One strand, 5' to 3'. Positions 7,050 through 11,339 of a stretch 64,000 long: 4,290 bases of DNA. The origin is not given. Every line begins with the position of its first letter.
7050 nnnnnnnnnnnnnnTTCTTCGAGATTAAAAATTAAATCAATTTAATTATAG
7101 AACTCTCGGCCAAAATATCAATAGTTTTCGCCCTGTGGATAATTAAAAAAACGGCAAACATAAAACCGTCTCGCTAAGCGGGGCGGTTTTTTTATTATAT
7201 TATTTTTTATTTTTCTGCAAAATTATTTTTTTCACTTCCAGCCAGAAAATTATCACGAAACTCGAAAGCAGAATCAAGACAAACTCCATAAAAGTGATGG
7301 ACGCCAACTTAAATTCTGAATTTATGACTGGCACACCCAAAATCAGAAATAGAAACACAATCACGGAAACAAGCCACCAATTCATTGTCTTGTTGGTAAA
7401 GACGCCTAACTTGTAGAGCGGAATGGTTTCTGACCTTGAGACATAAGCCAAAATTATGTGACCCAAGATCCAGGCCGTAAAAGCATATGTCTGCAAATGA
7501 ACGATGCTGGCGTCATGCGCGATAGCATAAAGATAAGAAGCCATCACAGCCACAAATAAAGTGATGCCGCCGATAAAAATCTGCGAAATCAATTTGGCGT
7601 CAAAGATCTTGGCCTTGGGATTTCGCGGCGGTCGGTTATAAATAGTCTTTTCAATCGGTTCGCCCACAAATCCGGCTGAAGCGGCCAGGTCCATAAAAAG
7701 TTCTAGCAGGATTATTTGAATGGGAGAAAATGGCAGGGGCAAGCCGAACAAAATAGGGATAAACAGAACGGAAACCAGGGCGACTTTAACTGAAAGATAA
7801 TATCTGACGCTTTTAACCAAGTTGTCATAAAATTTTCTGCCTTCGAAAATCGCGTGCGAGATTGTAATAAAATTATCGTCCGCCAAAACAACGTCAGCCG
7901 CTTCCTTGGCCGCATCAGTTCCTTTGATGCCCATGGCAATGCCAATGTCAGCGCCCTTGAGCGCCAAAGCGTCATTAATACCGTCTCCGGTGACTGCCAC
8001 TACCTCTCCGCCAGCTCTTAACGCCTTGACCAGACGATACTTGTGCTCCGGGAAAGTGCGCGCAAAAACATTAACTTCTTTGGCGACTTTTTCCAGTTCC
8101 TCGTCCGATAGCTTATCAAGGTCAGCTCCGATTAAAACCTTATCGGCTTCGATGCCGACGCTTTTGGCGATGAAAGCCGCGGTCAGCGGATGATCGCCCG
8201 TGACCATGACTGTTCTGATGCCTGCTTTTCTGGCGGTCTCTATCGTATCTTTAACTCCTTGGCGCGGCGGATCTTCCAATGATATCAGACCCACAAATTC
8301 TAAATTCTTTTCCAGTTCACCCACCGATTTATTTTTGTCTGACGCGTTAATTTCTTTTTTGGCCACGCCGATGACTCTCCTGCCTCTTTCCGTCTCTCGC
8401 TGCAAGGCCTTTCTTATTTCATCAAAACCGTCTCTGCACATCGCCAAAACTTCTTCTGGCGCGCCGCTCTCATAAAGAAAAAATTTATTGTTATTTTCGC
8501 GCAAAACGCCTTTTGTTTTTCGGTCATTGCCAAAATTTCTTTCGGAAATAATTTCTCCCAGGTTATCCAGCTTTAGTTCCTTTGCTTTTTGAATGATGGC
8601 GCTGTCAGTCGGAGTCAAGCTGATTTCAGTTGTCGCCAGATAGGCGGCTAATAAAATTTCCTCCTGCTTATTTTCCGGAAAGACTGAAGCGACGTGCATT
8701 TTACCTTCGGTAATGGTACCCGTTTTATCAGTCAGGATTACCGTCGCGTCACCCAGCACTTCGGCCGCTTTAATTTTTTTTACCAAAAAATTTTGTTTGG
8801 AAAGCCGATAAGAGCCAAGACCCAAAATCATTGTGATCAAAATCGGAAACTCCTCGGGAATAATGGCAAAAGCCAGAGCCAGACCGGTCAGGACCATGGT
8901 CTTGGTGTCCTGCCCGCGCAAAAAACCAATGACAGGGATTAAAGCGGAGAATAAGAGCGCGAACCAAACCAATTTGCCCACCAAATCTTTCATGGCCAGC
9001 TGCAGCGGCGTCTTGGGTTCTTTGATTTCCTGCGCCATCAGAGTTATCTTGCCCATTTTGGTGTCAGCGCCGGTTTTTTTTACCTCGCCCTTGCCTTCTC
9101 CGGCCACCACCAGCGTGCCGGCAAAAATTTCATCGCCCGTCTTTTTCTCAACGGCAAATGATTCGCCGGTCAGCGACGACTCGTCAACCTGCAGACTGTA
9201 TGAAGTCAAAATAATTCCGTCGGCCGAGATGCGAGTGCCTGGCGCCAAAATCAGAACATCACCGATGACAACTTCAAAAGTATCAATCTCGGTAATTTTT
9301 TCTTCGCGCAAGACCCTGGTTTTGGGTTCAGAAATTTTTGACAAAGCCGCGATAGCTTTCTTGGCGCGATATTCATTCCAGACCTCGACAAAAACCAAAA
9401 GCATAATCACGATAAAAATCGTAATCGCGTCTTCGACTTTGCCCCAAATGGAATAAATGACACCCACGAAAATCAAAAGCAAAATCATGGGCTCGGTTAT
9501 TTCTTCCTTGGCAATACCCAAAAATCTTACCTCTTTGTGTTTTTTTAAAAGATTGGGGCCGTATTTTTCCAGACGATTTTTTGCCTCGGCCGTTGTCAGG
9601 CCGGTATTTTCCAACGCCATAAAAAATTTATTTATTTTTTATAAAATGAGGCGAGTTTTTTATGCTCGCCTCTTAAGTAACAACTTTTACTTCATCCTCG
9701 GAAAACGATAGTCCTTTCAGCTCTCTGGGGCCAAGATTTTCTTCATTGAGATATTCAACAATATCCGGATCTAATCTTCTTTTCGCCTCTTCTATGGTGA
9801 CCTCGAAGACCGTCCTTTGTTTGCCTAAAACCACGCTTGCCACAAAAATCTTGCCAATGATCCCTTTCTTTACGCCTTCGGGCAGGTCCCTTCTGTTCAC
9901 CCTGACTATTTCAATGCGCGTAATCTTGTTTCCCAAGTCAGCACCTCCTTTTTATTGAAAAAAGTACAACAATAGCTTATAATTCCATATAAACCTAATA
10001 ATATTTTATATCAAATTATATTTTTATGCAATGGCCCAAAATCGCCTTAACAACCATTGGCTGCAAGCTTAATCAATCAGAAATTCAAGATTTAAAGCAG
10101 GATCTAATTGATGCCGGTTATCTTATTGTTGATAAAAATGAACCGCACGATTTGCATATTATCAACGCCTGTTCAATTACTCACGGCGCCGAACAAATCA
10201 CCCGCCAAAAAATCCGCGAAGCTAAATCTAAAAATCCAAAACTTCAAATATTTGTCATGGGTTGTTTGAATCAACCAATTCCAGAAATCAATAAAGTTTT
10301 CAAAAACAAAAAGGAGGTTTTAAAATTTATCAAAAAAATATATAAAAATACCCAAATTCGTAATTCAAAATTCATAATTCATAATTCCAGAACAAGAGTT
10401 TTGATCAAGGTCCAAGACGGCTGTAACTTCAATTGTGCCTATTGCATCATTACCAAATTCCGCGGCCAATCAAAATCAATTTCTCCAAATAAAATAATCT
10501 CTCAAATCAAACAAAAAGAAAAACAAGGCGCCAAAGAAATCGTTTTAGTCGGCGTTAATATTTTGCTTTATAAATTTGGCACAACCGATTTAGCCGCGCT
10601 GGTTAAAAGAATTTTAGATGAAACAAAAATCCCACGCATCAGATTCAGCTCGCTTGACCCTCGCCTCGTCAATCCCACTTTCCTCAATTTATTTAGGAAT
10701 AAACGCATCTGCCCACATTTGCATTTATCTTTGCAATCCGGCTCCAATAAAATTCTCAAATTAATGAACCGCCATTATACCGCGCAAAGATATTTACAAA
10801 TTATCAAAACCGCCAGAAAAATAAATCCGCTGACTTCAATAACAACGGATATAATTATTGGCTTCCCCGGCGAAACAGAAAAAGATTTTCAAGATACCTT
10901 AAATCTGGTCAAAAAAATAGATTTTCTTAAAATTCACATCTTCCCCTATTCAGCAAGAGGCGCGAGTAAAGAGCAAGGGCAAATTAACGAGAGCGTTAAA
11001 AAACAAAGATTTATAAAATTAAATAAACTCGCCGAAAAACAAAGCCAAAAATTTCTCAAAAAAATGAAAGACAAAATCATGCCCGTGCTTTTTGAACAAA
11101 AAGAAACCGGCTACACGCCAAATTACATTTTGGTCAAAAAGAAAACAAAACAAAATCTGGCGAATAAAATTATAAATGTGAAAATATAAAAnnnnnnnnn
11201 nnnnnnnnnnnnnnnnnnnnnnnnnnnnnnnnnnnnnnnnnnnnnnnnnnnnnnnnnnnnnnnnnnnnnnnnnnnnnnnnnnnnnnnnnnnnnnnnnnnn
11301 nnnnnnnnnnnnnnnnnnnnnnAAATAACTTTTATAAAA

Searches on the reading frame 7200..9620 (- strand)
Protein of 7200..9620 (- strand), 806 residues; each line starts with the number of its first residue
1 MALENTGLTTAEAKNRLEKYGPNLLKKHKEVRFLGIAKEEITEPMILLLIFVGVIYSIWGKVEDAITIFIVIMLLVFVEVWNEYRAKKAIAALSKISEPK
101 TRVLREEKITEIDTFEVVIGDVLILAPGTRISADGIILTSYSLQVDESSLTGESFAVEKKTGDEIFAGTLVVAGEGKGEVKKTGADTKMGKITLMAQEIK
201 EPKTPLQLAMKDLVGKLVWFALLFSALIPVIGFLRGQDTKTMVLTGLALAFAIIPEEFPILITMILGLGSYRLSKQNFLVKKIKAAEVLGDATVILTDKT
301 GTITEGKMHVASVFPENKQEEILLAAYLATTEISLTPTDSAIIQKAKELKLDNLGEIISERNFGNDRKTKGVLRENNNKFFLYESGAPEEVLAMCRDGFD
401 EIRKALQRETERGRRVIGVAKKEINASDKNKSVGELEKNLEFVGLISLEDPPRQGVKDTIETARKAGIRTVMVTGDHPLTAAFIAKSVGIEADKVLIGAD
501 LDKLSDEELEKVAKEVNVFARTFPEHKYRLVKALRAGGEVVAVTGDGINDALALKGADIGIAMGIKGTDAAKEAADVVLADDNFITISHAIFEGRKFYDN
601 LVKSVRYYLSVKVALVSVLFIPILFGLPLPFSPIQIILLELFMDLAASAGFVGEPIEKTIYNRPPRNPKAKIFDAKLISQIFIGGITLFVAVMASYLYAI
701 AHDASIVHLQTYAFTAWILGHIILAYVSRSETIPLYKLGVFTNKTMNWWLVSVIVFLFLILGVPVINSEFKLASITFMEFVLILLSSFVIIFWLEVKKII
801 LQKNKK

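Call 66: search_protein_families(library=pfam, proteins=[window:7200-9620:-], max_evalue=0.00001)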
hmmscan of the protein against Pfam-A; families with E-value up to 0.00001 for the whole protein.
window:7200-9620:- (806 aa): 5 families
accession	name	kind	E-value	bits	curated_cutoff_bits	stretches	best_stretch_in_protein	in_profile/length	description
PF00122.25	E1-E2_ATPase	-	4.7e-48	163.5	28.1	1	96-276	2-181/181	E1-E2 ATPase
PF00689.26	Cation_ATPase_C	-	1.1e-35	123.5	27.3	1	628-800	1-175/175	Cation transporting ATPase, C-terminus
PF00702.32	Hydrolase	-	2.6e-20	74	26.4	1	294-558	3-191/191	haloacid dehalogenase-like hydrolase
PF00690.31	Cation_ATPase_N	-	7.6e-12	45.2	20.4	1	5-55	18-68/69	Cation transporter/ATPase, N-terminus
PF08282.18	Hydrolase_3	-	3.3e-06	27.5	20.9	0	530-591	195-255/255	haloacid dehalogenase-like hydrolase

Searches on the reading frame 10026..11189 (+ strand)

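Call 66: search_protein_families(library=pfam, proteins=[window:10026-11189:+], max_evalue=0.00001)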
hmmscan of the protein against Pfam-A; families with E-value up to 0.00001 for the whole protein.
window:10026-11189:+ (387 aa): 2 families
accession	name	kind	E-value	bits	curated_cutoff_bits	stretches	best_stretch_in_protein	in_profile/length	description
PF04055.27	Radical_SAM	-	2.1e-30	106.5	29.5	1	127-295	1-166/166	Radical SAM superfamily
PF00919.26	UPF0004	-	3.5e-19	69.1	27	1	5-94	1-89/98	Uncharacterized protein family UPF0004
